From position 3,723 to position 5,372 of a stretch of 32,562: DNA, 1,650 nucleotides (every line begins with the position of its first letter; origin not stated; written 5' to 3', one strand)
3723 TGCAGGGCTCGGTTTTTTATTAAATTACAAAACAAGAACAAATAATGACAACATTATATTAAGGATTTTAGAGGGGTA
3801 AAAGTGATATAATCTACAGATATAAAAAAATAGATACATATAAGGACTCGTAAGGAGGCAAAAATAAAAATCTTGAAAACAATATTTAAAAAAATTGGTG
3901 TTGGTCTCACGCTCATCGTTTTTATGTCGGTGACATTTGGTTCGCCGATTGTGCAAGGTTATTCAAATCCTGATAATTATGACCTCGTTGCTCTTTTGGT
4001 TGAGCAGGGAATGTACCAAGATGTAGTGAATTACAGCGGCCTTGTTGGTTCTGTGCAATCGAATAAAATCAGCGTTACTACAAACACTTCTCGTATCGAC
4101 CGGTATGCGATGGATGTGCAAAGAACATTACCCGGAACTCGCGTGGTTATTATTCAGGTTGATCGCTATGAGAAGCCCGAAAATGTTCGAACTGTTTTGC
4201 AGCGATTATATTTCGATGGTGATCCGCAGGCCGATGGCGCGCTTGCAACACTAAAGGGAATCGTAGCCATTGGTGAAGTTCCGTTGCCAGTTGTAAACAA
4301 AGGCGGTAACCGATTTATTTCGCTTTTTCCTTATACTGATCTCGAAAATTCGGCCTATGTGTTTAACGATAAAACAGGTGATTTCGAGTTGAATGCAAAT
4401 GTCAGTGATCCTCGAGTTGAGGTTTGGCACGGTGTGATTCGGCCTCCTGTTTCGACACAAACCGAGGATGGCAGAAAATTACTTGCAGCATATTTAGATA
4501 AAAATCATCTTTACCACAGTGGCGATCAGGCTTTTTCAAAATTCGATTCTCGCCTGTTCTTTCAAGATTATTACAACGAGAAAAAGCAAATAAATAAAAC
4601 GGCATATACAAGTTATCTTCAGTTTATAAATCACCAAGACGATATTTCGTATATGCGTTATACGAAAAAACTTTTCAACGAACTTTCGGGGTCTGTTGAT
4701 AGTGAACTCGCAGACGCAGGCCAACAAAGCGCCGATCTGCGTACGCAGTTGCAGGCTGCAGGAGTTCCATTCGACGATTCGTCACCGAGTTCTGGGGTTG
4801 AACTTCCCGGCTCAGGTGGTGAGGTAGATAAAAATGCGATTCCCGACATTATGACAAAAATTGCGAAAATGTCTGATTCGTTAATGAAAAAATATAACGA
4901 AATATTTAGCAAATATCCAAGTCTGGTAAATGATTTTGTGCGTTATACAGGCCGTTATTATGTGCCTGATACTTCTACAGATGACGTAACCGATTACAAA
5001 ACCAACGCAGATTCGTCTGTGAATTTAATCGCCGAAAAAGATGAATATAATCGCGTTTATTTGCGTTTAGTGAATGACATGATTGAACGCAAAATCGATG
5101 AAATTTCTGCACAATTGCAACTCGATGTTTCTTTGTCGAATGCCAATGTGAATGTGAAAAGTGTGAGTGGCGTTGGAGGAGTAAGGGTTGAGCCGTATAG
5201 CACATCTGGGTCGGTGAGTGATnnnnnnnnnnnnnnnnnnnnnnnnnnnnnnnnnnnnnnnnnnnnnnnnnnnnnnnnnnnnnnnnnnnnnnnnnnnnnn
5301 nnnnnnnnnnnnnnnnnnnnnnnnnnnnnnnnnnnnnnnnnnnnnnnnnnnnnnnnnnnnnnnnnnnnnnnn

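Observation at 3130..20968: Pilin, 4,280-aa SLH-anchored giant protein and four Cys-tailed secreted proteins: a candidate uncharacterised cell-surface apparatus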

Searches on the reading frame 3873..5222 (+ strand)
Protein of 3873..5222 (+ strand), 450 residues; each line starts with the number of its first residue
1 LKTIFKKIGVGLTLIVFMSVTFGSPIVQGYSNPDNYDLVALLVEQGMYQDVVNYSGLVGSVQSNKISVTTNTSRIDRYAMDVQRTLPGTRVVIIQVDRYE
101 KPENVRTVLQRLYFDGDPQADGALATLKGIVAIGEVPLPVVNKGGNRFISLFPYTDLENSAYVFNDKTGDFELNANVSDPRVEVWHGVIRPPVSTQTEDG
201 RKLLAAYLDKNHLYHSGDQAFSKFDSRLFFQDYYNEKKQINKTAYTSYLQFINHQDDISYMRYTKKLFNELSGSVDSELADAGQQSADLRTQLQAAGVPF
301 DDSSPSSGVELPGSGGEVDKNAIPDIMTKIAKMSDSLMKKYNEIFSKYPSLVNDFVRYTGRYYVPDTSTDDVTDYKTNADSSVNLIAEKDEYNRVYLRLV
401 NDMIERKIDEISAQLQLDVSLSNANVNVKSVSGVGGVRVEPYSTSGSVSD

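Call 77: search_solved_structures(query=A6, max_evalue=10, show_alignments=1)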
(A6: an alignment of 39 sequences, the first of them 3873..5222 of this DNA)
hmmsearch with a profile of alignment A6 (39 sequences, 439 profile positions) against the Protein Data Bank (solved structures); distinct sequences matched with E-value up to 10: 1.
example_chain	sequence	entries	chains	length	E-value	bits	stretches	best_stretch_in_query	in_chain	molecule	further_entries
7ae2_B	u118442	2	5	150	0.78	12.2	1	225-268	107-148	MNT ANTITOXIN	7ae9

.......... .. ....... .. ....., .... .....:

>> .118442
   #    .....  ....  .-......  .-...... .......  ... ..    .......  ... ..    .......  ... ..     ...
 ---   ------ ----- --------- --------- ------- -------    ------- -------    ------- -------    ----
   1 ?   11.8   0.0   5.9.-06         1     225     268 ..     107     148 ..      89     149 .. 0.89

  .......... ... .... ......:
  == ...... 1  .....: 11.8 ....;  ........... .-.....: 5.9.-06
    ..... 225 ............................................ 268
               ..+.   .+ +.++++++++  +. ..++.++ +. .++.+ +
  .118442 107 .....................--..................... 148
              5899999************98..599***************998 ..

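Call 78: search_protein_families(library=pfam, alignment_id=A6, max_evalue=0.1)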
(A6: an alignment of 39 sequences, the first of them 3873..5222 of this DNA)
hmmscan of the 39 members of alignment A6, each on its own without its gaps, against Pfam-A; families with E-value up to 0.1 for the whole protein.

A. member 1, window:3873-5222:+ (450 aa): 0 families

B. families by the number of members that match (of 39 scanned): 8 families
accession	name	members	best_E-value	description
PF05669.17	Med31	7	0.00037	SOH1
PF01364.23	Peptidase_C25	2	1e-06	Peptidase family C25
PF23671.1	HTH_70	1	0.011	HTH 3-helical bundle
PF23448.1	CAP-like_CFAP184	1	0.033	CFAP184 CAP-like domain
PF01837.22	HcyBio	1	0.044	Homocysteine biosynthesis enzyme, sulfur-incorporation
PF11551.14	Omp28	1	0.05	Outer membrane protein Omp28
PF23754.1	Beta-prop_IP5PC_F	1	0.066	IP5P C-F beta-propeller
PF18903.5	DUF5659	1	0.067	Domain of unknown function (DUF5659)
